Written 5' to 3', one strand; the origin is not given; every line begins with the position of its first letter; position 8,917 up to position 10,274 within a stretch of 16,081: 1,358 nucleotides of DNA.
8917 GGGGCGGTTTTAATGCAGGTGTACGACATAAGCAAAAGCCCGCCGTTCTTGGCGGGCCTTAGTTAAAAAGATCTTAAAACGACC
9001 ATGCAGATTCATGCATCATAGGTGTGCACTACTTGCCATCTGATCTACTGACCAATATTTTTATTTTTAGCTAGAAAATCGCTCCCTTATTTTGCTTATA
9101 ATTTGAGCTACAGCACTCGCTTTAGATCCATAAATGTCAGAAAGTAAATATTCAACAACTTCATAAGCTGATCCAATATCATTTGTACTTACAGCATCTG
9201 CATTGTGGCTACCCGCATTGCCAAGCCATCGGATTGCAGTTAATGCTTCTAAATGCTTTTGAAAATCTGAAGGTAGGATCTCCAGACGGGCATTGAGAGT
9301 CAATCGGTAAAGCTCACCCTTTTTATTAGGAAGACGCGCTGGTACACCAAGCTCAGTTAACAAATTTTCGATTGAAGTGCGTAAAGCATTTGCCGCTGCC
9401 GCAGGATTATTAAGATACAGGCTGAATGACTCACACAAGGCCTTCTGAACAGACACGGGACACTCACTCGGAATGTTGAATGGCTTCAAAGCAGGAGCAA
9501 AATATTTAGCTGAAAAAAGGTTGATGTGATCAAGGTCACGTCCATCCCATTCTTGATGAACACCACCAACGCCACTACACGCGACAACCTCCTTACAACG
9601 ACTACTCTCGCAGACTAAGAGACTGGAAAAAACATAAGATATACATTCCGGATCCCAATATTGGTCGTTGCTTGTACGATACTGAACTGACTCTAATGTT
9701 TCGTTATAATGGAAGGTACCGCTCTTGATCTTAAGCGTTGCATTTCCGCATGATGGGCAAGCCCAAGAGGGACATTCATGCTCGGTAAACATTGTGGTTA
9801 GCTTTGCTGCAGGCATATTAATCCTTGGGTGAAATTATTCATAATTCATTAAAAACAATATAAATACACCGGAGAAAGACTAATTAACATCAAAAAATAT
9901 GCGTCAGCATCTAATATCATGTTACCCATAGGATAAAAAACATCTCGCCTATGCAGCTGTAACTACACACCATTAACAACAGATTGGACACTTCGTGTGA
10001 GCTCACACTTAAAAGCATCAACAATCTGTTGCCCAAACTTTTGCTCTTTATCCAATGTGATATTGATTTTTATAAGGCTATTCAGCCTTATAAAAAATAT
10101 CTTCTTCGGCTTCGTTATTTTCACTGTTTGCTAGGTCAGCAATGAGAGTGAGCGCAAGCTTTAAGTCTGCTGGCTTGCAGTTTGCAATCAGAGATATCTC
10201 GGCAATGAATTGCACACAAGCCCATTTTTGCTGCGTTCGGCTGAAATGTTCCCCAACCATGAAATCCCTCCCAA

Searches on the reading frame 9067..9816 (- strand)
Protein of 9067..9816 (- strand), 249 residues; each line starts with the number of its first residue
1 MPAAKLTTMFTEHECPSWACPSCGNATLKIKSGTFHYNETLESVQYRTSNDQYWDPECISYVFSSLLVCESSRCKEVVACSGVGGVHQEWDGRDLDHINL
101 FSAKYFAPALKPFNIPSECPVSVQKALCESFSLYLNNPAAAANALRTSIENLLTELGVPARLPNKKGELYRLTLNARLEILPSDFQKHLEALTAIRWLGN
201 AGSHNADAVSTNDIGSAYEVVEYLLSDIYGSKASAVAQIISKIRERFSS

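Call 5: search_protein_families(library=pfam, proteins=[window:9067-9816:-], max_evalue=0.01)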
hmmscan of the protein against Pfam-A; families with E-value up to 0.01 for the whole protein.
window:9067-9816:- (249 aa): 1 family
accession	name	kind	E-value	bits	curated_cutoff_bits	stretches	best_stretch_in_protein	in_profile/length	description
PF13643.11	DUF4145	-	1.4e-11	44.8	23.1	1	132-222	5-88/88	Domain of unknown function (DUF4145)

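Call 6: search_protein_families(library=padloc, proteins=[window:9067-9816:-], max_evalue=0.01)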
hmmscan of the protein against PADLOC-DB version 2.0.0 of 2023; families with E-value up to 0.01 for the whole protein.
window:9067-9816:- (249 aa): 1 family
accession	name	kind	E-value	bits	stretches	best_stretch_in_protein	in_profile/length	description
PDLC04109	PD-T7-4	-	0.0022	15.5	1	103-205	61-155/211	-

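Call 7: search_protein_families(library=phrogs, proteins=[window:9067-9816:-], max_evalue=0.01)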
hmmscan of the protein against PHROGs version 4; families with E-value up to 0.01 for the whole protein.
window:9067-9816:- (249 aa): 1 family
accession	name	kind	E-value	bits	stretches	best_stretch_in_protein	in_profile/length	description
phrog_1305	-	DNA, RNA and nucleotide metabolism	2.3e-27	96.8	1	7-238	6-215/226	DNA binding protein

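Call 16: find_encoding_contigs(protein=window:9067-9816:-, flank=4000, max_places=10)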
Protein window:9067-9816:- (249 aa): 14 contigs read that carry it; 4 places shown.
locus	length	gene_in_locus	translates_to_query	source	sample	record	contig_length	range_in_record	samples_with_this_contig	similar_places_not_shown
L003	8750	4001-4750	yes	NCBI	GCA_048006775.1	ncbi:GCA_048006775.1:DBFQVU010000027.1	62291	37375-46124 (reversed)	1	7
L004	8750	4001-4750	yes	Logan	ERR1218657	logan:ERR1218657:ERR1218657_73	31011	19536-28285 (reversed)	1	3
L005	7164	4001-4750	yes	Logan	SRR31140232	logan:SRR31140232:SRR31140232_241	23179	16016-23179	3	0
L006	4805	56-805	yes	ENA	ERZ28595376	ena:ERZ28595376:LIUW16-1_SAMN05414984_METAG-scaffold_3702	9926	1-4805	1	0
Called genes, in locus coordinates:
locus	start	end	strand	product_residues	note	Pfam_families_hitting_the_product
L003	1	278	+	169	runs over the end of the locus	PF06892:Phage_CP76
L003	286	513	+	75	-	PF10893:Phage_186_Fil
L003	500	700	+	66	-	PF26872:Phage_186_Dhr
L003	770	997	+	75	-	PF10809:DUF2732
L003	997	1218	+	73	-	PF01258:zf-dskA_traR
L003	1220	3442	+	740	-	PF05840:Phage_GPA, PF23343:REP_ORF2-G2P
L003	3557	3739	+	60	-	-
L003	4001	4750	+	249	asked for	PF13643:DUF4145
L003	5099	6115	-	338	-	PF04860:Phage_portal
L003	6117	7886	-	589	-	PF06056:Terminase_5, PF03237:Terminase_6N, PF17289:Terminase_6C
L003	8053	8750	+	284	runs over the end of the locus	PF05929:Phage_GPO_N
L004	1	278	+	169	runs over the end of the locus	PF06892:Phage_CP76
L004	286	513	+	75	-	PF10893:Phage_186_Fil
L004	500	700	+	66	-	PF26872:Phage_186_Dhr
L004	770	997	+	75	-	PF10809:DUF2732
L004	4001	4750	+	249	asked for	PF13643:DUF4145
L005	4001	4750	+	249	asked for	PF13643:DUF4145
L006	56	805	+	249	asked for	PF13643:DUF4145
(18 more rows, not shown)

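Call 23: find_related_loci(query=window:9067-9816:-, collection=viral_contigs, flank=2500)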
Query window:9067-9816:- (249 aa) in viral_contigs; peptide patterns used: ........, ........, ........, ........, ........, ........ (x = any residue, [..] = any of these).
2 stretches matched a pattern, but none encodes a relative of the query by tblastn (E <= 1e-3).

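Call 30: find_homologous_proteins(query=window:9067-9816:-, max_evalue=0.00001)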
Query window:9067-9816:- (249 aa): 4 proteins with E <= 0.00001 among 448 candidates.
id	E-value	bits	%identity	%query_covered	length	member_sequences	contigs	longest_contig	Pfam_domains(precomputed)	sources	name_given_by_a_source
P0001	1.4e-165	567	100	100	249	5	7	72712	PF13643.12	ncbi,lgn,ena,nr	ncbi:TPA: DUF4145 domain-containing protein [Escherichia coli]|nr:MAG TPA: protein of unknown functi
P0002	2.1e-134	464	80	100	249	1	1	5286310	PF13643.12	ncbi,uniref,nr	ncbi:DUF4145 domain-containing protein [Buttiauxella ferragutiae]|uniref:DUF4145 domain-containing p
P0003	1.2e-103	364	63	100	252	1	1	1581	PF13643.12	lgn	-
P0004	3.1e-46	176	41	87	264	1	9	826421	PF13643.12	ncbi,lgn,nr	ncbi:DUF4145 domain-containing protein [Yersinia enterocolitica]|nr:DUF4145 domain-containing protei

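Call 31: find_encoding_contigs(protein=P0002, flank=4000, max_places=3)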
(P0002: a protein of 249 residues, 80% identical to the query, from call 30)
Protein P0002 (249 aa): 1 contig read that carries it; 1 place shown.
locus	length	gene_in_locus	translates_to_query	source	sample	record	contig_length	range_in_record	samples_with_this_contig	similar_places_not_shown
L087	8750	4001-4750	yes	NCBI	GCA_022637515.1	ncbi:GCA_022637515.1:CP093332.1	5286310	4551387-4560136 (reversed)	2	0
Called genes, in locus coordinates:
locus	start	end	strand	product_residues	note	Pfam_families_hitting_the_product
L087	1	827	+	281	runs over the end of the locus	PF02086:MethyltransfD12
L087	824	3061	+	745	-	PF05840:Phage_GPA, PF23343:REP_ORF2-G2P (weak)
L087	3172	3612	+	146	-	PF06183:DinI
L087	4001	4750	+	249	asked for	PF13643:DUF4145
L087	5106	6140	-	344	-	PF04860:Phage_portal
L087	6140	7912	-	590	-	PF06056:Terminase_5, PF13384:HTH_23 (weak), PF03237:Terminase_6N, PF17289:Terminase_6C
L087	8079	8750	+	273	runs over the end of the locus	PF05929:Phage_GPO_N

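Call 32: find_encoding_contigs(protein=P0003, flank=4000, max_places=3)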
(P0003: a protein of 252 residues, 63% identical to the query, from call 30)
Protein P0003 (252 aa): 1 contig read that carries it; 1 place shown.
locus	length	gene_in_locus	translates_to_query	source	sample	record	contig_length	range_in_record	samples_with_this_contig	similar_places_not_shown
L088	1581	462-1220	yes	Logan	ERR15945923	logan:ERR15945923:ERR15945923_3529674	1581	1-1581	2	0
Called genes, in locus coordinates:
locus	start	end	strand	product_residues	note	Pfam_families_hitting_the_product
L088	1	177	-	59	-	?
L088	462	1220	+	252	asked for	PF13643:DUF4145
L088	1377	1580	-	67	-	?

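Call 33: find_encoding_contigs(protein=P0004, flank=4000, max_places=4)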
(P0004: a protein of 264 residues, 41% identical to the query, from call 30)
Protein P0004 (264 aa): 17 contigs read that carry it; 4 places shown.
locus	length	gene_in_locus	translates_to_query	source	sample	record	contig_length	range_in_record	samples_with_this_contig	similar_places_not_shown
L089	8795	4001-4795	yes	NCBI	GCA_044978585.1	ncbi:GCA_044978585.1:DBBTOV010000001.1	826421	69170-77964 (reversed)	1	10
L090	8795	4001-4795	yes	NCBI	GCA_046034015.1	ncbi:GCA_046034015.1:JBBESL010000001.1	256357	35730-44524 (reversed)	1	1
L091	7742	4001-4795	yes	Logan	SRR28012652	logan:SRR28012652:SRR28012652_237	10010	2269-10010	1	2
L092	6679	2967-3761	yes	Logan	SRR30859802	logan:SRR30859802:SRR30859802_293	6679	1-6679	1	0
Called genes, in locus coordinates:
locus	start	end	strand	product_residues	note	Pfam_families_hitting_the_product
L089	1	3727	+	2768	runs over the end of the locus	PF18799:LPD5, PF18796:LPD1, PF18819:MuF_C, PF18857:LPD38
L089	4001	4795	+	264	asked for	PF13643:DUF4145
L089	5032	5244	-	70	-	-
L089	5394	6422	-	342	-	PF13310:Virulence_RhuM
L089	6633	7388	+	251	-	PF02498:Bro-N (weak)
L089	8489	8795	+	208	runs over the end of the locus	PF06551:DUF1120 (weak)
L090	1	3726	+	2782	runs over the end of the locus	PF18799:LPD5, PF18796:LPD1, PF18819:MuF_C, PF18857:LPD38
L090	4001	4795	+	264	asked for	PF13643:DUF4145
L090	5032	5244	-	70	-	-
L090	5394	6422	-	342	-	PF13310:Virulence_RhuM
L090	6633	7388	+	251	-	PF02498:Bro-N (weak)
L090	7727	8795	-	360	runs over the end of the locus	PF09003:Arm-DNA-bind_1, PF22022:Phage_int_M, PF00589:Phage_integrase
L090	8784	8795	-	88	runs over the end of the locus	PF07825:Exc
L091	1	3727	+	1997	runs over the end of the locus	?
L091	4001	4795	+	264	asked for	PF13643:DUF4145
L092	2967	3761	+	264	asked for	PF13643:DUF4145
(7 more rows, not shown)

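Call 78: search_solved_structures(query=window:9067-9816:-, max_evalue=1, show_alignments=1)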
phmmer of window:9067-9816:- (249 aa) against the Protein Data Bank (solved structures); distinct sequences matched with E-value up to 1: 0.

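Call 85: search_protein_families(library=ncbifam, proteins=[window:9067-9816:-, L087:3172-3612:+], max_evalue=0.01)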
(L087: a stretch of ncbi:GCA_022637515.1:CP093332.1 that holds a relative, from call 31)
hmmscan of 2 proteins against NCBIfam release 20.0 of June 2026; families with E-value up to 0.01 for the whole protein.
window:9067-9816:- (249 aa): 0 families

L087:3172-3612:+ (146 aa): 1 family
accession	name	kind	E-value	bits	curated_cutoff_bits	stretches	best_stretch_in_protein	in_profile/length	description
NF007893.0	PRK10597.1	equivalog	3e-09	37.2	111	1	71-142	1-73/81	DNA damage-inducible protein I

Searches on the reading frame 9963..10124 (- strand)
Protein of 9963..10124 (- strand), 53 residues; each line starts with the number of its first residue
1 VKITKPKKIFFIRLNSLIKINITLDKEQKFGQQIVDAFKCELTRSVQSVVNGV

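Call 5: search_protein_families(library=pfam, proteins=[window:9963-10124:-], max_evalue=0.01)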
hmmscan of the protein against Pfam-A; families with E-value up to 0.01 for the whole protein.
window:9963-10124:- (53 aa): 0 families

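Call 7: search_protein_families(library=phrogs, proteins=[window:9963-10124:-], max_evalue=0.01)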
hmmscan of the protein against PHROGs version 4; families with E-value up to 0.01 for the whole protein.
window:9963-10124:- (53 aa): 1 family
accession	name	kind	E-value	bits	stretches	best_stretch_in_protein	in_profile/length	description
phrog_189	-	DNA, RNA and nucleotide metabolism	2.4e-08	35.1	1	15-49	68-103/151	RecA filament binding protein DinI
